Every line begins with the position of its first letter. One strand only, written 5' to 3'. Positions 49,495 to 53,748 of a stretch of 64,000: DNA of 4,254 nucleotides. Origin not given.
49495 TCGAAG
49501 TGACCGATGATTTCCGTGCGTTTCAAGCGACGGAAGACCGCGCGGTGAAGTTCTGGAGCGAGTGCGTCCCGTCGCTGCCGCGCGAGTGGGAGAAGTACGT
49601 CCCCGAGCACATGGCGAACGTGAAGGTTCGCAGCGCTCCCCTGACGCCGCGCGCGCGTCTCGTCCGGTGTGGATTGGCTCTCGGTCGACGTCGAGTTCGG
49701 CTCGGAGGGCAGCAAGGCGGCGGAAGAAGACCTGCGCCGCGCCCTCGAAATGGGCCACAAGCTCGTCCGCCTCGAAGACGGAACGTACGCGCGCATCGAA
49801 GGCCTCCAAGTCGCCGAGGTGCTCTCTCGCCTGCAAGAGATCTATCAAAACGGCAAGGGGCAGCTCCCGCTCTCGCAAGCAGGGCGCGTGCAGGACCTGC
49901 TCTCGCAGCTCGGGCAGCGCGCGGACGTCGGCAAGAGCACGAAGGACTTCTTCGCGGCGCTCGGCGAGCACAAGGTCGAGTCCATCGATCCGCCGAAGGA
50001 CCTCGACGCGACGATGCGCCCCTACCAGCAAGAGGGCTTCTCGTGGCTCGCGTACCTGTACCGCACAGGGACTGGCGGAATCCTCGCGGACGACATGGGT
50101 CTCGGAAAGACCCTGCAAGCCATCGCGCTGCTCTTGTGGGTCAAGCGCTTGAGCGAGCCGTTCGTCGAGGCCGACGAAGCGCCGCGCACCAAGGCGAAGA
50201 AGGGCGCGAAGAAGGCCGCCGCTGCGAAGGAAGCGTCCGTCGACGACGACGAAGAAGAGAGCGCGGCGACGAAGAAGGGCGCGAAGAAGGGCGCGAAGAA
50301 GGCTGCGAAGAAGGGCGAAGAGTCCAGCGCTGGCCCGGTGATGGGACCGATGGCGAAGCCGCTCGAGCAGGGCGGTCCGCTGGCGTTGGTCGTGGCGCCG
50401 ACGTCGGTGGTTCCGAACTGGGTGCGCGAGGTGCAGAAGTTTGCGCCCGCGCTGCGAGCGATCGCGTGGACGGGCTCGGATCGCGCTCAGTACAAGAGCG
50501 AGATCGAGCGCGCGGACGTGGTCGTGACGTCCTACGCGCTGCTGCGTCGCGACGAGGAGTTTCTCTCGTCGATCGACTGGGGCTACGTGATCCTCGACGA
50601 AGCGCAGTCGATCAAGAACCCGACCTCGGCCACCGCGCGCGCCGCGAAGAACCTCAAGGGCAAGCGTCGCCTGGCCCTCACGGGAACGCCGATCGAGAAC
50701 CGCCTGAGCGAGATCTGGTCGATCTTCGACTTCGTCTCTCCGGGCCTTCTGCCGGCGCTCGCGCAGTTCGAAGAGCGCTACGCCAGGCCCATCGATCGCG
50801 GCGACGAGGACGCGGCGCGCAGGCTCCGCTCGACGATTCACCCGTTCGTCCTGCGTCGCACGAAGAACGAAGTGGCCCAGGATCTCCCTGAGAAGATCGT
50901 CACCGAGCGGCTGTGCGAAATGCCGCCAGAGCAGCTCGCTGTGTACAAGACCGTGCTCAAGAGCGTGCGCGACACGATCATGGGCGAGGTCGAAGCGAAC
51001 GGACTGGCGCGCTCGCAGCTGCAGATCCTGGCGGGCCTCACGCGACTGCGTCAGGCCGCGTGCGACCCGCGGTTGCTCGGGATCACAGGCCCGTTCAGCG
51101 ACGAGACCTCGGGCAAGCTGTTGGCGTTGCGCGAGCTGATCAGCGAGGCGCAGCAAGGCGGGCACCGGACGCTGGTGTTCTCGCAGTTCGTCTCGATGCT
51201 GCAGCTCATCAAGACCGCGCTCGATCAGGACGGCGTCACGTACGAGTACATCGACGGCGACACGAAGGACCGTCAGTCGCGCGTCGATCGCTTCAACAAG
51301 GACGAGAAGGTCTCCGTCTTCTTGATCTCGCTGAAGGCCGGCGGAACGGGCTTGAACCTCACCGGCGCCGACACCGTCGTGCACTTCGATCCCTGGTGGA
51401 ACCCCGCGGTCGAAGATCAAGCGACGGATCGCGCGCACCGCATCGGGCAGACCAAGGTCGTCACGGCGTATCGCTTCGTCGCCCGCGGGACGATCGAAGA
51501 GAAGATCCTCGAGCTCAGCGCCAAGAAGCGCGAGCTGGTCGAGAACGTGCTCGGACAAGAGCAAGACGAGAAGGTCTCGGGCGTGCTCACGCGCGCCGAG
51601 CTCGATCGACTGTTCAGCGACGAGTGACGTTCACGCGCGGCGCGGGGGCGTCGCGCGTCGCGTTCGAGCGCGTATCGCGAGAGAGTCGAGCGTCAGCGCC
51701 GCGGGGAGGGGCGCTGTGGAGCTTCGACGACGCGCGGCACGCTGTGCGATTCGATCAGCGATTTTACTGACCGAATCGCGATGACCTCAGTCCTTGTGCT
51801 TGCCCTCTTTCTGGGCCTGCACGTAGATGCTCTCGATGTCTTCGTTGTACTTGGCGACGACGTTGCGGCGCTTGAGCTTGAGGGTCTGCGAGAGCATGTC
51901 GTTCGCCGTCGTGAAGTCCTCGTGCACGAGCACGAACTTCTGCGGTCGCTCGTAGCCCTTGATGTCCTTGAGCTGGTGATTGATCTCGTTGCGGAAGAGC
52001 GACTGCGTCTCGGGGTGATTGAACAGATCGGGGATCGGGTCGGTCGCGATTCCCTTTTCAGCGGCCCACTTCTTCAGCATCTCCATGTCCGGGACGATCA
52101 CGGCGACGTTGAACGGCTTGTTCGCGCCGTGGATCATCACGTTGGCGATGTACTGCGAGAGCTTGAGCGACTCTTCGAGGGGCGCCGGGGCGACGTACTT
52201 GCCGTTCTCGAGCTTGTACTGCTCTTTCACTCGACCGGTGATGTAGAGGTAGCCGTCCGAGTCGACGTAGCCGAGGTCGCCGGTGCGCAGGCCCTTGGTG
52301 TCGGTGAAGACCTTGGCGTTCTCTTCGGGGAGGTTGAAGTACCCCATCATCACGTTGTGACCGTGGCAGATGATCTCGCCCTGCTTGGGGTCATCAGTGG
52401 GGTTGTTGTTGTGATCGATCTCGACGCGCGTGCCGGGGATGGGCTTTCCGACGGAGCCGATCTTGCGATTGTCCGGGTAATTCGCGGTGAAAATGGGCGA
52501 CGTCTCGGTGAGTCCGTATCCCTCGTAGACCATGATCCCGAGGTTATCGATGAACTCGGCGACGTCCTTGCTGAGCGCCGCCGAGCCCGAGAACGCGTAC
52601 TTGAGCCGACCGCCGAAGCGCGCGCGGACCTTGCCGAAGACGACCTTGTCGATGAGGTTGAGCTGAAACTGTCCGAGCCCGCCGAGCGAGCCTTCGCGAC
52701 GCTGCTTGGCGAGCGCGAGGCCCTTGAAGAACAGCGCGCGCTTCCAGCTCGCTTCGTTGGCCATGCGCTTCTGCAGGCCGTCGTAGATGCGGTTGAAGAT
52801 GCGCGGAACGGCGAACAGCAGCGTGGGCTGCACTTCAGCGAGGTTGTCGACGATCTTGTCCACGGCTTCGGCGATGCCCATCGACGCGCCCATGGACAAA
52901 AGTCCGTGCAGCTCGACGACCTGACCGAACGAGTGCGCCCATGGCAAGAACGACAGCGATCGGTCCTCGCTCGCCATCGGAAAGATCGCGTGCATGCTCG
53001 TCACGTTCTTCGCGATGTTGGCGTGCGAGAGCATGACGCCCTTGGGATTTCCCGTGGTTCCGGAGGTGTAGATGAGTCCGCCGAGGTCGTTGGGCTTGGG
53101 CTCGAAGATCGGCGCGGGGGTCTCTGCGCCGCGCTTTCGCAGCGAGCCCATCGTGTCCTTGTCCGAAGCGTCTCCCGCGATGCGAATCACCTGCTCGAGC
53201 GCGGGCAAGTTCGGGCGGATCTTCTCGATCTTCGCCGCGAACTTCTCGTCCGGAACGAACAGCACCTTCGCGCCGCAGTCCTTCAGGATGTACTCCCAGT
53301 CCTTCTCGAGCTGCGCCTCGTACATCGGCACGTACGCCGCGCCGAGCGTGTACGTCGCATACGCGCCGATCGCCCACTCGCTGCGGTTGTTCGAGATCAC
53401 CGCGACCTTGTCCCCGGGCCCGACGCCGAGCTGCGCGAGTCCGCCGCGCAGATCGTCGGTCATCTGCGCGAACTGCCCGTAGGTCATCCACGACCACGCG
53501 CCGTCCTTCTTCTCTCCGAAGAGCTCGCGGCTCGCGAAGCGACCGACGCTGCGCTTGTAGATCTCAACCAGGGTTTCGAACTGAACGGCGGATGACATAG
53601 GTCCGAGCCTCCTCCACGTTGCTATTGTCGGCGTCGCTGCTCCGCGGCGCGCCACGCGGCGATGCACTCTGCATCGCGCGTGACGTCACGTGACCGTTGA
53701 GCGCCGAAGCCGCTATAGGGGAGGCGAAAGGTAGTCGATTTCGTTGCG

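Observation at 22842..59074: At least nine conserved genes are split by single-base frame changes: either assembly indel errors or extensive recent pseudogenisation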

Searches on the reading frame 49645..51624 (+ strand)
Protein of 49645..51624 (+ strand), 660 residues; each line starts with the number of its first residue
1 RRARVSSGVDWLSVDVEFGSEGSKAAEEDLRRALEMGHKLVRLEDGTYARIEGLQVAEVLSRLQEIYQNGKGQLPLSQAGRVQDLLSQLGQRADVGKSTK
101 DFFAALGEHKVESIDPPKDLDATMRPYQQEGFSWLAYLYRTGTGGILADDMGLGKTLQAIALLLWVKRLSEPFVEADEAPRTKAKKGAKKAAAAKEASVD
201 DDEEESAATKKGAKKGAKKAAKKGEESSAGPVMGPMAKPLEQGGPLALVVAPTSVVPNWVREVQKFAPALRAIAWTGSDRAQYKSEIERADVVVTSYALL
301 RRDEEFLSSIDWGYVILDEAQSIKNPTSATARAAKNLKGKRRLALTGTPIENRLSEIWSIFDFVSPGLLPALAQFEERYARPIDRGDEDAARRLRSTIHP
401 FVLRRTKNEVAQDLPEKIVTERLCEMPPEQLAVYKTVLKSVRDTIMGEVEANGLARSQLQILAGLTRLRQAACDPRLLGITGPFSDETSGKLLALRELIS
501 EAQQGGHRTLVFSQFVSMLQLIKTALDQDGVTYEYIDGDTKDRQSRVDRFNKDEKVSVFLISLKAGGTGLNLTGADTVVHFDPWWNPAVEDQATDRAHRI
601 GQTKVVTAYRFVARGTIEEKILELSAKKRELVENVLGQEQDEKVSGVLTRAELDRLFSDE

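Call 8: search_protein_families(library=pfam, max_evalue=0.01, proteins=[window:49645-51624:+])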
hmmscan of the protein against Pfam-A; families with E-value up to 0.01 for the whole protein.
window:49645-51624:+ (660 aa): 4 families
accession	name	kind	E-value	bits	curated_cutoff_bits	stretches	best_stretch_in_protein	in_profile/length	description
PF00176.29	SNF2-rel_dom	-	3.6e-73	246.6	24.9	1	127-477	1-290/290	SNF2-related domain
PF00271.37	Helicase_C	-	4.7e-24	85.2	23.5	1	491-601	2-110/110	Helicase conserved C-terminal domain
PF04851.21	ResIII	-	2.4e-06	28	22.5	1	247-350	57-163/164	Type III restriction enzyme, res subunit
PF11496.14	HDA2-3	-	0.0069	16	27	0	486-632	86-242/278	Class II histone deacetylase complex subunits 2 and 3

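Call 9: find_related_loci(query=window:49990-51624:+, collection=genome_contigs, flank=10000)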
Query window:49990-51624:+ (545 aa) in genome_contigs; peptide patterns used: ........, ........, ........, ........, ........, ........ (x = any residue, [..] = any of these).
599 stretches matched a pattern (row limit reached: there are more); 581 encode a relative of the query (tblastn E <= 1e-3); the best 80 are kept; 80 distinct loci.
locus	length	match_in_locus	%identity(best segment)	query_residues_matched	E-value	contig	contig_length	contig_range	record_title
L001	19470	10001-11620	88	2-545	0e+0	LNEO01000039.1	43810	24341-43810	MAG: Deltaproteobacteria bacterium Ga0077539 Ga0077539_1037.1, whole genome shotgun sequence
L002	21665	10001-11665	63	2-545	0e+0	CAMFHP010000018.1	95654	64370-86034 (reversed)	MAG: uncultured Myxococcaceae bacterium isolate SRR9109402_bin.20_metaWRAP_v1.3_MAG genome assembly, contig: ERZ12289980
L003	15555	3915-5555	61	1-545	0e+0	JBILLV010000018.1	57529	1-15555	MAG: Polyangiales bacterium isolate ME2017-08-08_3300044911_group7_bin125 Rohwer_bin1484_scaffold_343_c1, whole genome s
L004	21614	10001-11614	63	2-545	0e+0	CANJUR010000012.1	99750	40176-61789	MAG: Deltaproteobacteria bacterium isolate RH-26jul17-416 genome assembly, contig: RH-26jul17-C469, whole genome shotgun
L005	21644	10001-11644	62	2-545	0e+0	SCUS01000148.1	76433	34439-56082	MAG: Myxococcaceae bacterium isolate GW715_bin.15 GW715_bin.15-97504, whole genome shotgun sequence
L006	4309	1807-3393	63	2-545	0e+0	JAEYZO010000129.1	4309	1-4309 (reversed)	MAG: Proteobacteria bacterium isolate OH_CBlB_99 k127_331806, whole genome shotgun sequence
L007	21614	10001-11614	60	2-545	0e+0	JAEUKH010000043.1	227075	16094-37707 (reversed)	MAG: Myxococcales bacterium isolate new MAG-90 k141_1175299, whole genome shotgun sequence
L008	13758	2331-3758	60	2-542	0e+0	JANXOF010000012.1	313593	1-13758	MAG: Polyangiaceae bacterium isolate GL140_1_concoct_143 GL140_1_k141_496529, whole genome shotgun sequence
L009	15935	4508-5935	61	2-542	0e+0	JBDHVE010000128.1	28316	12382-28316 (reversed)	MAG: Polyangiaceae bacterium isolate AS-MESO-3CA.120 NODE_6977_length_28316_cov_4.999965, whole genome shotgun sequence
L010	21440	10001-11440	61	2-542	0e+0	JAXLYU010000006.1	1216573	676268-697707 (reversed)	MAG: Labilithrix sp. isolate STL-MYX21 C4.7.fa-6, whole genome shotgun sequence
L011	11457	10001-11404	69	2-544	0e+0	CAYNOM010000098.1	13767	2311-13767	MAG TPA_asm: uncultured Polyangiales bacterium isolate SRP319275_co6_81 genome assembly, contig: NODE_2030_length_13767_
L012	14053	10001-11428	71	2-542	0e+0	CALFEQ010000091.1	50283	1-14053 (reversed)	MAG TPA_asm: uncultured Myxococcales bacterium isolate SRR5251193_bin.130_CONCOCT_v1.1_MAG genome assembly, contig: ERZ7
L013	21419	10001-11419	71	2-542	0e+0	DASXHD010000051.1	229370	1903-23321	MAG TPA_asm: Polyangiaceae bacterium isolate SMAG_U5184 k141_1820559, whole genome shotgun sequence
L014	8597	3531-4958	71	2-542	0e+0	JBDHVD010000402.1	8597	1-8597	MAG: Labilithrix sp. isolate AS-MESO-3CA.217 NODE_34955_length_8597_cov_4.325352, whole genome shotgun sequence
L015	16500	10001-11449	69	2-545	0e+0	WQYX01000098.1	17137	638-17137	MAG: Polyangiaceae bacterium isolate Emb289P4bin34 Ga0123357_10003998, whole genome shotgun sequence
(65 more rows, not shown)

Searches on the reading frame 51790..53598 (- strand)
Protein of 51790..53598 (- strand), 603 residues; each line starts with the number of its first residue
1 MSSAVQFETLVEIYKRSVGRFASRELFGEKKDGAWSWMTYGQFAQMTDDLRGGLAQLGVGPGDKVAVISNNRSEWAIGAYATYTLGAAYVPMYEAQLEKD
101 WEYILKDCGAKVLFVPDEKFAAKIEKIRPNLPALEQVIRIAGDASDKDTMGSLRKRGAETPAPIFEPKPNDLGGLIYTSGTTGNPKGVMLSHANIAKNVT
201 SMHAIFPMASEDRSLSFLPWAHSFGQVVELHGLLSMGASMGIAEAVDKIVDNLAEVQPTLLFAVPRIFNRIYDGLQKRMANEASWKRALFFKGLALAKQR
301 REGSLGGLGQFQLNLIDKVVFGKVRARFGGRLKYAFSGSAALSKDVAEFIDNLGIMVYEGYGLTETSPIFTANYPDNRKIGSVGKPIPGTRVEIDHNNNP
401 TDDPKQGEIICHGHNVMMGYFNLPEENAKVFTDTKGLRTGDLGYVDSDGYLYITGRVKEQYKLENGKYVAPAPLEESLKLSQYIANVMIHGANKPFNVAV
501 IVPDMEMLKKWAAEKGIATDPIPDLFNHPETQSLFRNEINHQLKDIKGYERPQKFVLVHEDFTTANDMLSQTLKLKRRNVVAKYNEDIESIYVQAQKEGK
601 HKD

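Call 26: find_encoding_contigs(protein=window:51790-53598:-, flank=10000, max_places=10)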
Protein window:51790-53598:- (603 aa): no gene with exactly this product is on record in the collection.

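Call 27: find_encoding_contigs(protein=P0008, flank=10000, max_places=10)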
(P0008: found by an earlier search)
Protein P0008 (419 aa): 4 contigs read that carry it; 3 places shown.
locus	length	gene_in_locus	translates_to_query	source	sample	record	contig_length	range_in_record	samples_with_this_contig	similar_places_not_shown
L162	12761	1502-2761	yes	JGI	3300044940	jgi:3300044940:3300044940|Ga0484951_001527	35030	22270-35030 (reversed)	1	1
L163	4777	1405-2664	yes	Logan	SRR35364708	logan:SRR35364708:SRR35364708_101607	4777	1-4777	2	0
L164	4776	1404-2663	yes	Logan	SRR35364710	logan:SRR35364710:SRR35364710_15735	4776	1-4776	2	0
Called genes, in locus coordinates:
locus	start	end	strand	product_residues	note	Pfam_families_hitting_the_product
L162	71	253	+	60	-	-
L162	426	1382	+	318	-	-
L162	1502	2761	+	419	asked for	PF00112:Peptidase_C1, PF13529:Peptidase_C39_2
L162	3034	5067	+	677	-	PF19310:TOP_N, PF01432:Peptidase_M3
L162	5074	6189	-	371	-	PF00498:FHA, PF16697:Yop-YscD_cpl, PF01841:Transglut_core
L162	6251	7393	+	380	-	-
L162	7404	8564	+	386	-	-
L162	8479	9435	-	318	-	-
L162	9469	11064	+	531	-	PF01551:Peptidase_M23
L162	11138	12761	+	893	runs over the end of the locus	-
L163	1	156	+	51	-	?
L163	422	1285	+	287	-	-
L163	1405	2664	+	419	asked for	PF00112:Peptidase_C1, PF13529:Peptidase_C39_2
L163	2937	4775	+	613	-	?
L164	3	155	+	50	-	?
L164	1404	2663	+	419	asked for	PF00112:Peptidase_C1, PF13529:Peptidase_C39_2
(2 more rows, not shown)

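Call 28: find_encoding_contigs(protein=P0003, flank=10000, max_places=10)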
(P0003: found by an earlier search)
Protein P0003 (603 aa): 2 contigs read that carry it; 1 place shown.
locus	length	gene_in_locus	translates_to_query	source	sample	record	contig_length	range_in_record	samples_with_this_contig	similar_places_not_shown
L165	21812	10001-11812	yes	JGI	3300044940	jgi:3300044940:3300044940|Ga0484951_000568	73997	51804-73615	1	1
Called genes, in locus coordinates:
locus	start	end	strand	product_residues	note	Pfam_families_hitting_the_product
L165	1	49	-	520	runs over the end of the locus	-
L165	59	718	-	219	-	PF04542:Sigma70_r2, PF08281:Sigma70_r4_2, PF04545:Sigma70_r4 (faint)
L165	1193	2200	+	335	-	PF00005:ABC_tran, PF13304:AAA_21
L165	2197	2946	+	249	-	PF01061:ABC2_membrane (weak), PF12679:ABC2_membrane_2, PF12730:ABC2_membrane_4, PF12698:ABC2_membrane_3, PF13346:ABC2_membrane_5 (weak)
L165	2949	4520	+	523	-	PF23357:DUF7088, PF09822:ABC_transp_aux, PF14258:DUF4350 (weak)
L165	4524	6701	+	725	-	PF14238:DUF4340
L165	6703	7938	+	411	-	PF00069:Pkinase, PF01636:APH (faint), PF03109:ABC1 (faint), PF07714:PK_Tyr_Ser-Thr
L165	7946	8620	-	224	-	-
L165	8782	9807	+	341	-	PF01628:HrcA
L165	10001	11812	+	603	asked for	PF00501:AMP-binding, PF23562:AMP-binding_C_3 (faint)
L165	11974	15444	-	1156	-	PF08455:SNF2_assoc, PF00176:SNF2-rel_dom, PF04851:ResIII (faint), PF00271:Helicase_C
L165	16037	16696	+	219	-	-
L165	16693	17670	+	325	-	PF05677:DUF818, PF00561:Abhydrolase_1 (weak), PF12146:Hydrolase_4, PF12697:Abhydrolase_6 (weak)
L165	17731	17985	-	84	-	-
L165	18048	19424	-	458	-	PF00069:Pkinase, PF07714:PK_Tyr_Ser-Thr, PF06293:Kdo (weak)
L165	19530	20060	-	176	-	PF21982:RecX_HTH1, PF02631:RecX_HTH2, PF21981:RecX_HTH3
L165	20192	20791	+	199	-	PF20003:fvmX5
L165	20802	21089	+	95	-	PF20002:fvmX3-analog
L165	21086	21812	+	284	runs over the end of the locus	PF07947:YhhN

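Call 31: list_cluster_members(proteins=[L162:3034-5064:+, L162:6251-7390:+, L162:7404-8561:+, L162:8482-9435:-, L162:9469-11061:+, L165:4524-6698:+, L165:11977-15444:-, L165:18051-19424:-])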
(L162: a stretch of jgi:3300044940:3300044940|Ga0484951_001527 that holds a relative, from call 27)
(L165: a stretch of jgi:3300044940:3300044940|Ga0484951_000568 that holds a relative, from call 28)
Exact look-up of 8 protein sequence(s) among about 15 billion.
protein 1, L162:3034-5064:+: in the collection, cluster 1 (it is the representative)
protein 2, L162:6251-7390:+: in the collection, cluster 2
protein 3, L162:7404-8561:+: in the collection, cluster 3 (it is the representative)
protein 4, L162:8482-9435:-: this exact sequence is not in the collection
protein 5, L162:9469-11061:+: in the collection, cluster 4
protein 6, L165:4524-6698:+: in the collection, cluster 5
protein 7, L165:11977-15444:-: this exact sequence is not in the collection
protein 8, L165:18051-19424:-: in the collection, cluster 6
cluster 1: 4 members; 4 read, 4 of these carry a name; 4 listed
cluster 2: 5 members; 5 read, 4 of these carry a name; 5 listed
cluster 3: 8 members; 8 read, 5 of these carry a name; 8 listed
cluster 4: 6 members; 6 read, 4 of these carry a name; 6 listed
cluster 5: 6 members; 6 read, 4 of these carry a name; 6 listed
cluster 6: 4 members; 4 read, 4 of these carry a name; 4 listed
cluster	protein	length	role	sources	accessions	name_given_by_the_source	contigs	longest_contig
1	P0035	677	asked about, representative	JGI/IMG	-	oligopeptidase A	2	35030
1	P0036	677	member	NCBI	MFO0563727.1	MAG: M3 family metallopeptidase [Polyangiales bacterium]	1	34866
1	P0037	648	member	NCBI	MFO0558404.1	MAG: M3 family metallopeptidase [Polyangiales bacterium]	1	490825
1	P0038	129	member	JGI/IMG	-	oligopeptidase A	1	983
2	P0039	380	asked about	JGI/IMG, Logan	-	hypothetical protein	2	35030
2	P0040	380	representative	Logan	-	-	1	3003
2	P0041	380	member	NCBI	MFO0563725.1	MAG: hypothetical protein U0269_37215 [Polyangiales bacterium]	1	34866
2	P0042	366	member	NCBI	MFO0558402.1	MAG: hypothetical protein U0269_10335 [Polyangiales bacterium]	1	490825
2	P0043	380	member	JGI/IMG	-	hypothetical protein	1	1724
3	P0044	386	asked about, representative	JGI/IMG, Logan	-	hypothetical protein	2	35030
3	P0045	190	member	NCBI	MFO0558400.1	MAG: hypothetical protein U0269_10325 [Polyangiales bacterium]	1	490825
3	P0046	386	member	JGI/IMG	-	hypothetical protein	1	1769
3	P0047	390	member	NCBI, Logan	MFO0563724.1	MAG: hypothetical protein U0269_37210 [Polyangiales bacterium]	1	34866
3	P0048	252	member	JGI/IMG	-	hypothetical protein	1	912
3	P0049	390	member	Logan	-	-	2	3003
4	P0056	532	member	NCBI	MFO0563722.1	MAG: M23 family metallopeptidase [Polyangiales bacterium]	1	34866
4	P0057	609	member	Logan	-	-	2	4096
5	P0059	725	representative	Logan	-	-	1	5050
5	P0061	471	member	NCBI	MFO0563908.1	MAG: DUF4340 domain-containing protein, partial [Polyangiales bacterium]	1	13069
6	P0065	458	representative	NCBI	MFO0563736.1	MAG: serine/threonine-protein kinase [Polyangiales bacterium]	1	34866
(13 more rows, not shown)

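Call 32: find_encoding_contigs(protein=P0015, flank=10000, max_places=10)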
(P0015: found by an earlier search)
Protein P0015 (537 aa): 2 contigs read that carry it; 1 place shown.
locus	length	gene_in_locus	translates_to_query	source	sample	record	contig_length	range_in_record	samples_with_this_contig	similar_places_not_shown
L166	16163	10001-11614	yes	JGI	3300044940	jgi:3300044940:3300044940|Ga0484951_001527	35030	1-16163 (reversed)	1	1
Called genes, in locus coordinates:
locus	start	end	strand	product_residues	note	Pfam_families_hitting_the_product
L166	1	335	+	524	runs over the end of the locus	PF10462:Peptidase_M66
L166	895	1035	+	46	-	-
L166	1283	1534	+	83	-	-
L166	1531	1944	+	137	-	-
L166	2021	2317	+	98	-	-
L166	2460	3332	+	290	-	PF12965:DUF3854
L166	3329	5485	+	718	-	-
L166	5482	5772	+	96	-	-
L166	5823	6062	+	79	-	-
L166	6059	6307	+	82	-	-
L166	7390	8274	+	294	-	-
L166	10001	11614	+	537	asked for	PF00009:GTP_EFTU, PF01926:MMR_HSR1 (weak), PF22042:EF-G_D2, PF03144:GTP_EFTU_D2, PF16658:RF3_C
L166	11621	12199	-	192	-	-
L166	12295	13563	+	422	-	-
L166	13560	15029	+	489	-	-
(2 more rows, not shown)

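Call 33: find_encoding_contigs(protein=P0041, flank=10000, max_places=6)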
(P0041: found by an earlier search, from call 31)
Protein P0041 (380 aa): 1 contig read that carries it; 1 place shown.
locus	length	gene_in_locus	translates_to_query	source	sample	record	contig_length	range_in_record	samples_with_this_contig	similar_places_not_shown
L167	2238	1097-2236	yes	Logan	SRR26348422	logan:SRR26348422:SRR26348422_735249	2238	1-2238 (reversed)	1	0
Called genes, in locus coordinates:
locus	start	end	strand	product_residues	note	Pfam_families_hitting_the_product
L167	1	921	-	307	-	?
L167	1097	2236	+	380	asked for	?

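Call 34: find_encoding_contigs(protein=P0065, flank=10000, max_places=6)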
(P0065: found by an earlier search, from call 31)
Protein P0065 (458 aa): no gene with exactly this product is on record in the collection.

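Call 35: find_encoding_contigs(protein=P0061, flank=10000, max_places=6)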
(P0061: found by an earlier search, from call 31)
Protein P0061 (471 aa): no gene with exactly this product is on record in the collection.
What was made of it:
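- Tried and rejected: DNA of the 34.9-kb and 13-kb NCBI contigs is not on record in the contig index (calls 26, 34, 35), so only their proteins could be compared.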

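Call 38: find_encoding_contigs(protein=P0057, flank=10000, max_places=6)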
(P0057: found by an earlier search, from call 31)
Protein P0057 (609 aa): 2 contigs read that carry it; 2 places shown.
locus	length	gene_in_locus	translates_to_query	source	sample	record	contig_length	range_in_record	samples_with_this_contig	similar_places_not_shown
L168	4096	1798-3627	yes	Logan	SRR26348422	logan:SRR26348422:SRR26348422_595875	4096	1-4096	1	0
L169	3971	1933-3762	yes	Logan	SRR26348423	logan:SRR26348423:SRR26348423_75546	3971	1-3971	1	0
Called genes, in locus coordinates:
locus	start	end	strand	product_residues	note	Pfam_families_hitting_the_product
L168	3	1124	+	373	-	?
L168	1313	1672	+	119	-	-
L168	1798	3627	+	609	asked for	PF01551:Peptidase_M23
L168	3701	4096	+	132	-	?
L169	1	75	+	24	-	?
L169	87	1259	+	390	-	-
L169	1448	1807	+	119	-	-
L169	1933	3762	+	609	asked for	PF01551:Peptidase_M23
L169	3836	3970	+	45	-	?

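Call 39: find_encoding_contigs(protein=P0059, flank=10000, max_places=6)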
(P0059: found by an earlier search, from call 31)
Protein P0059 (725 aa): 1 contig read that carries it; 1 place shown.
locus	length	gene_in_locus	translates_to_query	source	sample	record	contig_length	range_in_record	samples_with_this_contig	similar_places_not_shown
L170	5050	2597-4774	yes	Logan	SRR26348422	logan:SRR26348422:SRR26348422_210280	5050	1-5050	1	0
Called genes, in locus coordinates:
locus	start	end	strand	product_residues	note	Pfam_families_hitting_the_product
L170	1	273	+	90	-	?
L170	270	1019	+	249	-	PF01061:ABC2_membrane (weak), PF12679:ABC2_membrane_2, PF12730:ABC2_membrane_4, PF12698:ABC2_membrane_3, PF13346:ABC2_membrane_5 (weak)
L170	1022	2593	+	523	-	PF23357:DUF7088, PF09822:ABC_transp_aux, PF14258:DUF4350 (weak)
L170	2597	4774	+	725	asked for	PF14238:DUF4340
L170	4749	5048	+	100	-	?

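Call 57: search_protein_families(library=pfam, max_evalue=0.001, proteins=[P0047, P0041, P0056, L162:8482-9435:-])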
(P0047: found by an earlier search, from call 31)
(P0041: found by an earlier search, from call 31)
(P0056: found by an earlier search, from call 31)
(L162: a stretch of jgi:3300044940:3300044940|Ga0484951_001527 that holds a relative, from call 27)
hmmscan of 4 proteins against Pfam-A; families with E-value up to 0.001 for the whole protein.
P0047 (390 aa): 0 families

P0041 (380 aa): 0 families

P0056 (532 aa): 1 family
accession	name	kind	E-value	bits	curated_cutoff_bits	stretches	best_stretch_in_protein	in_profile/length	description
PF01551.29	Peptidase_M23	-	6.9e-29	100.3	28.7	1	383-479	2-95/96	Peptidase family M23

L162:8482-9435:- (318 aa): 0 families
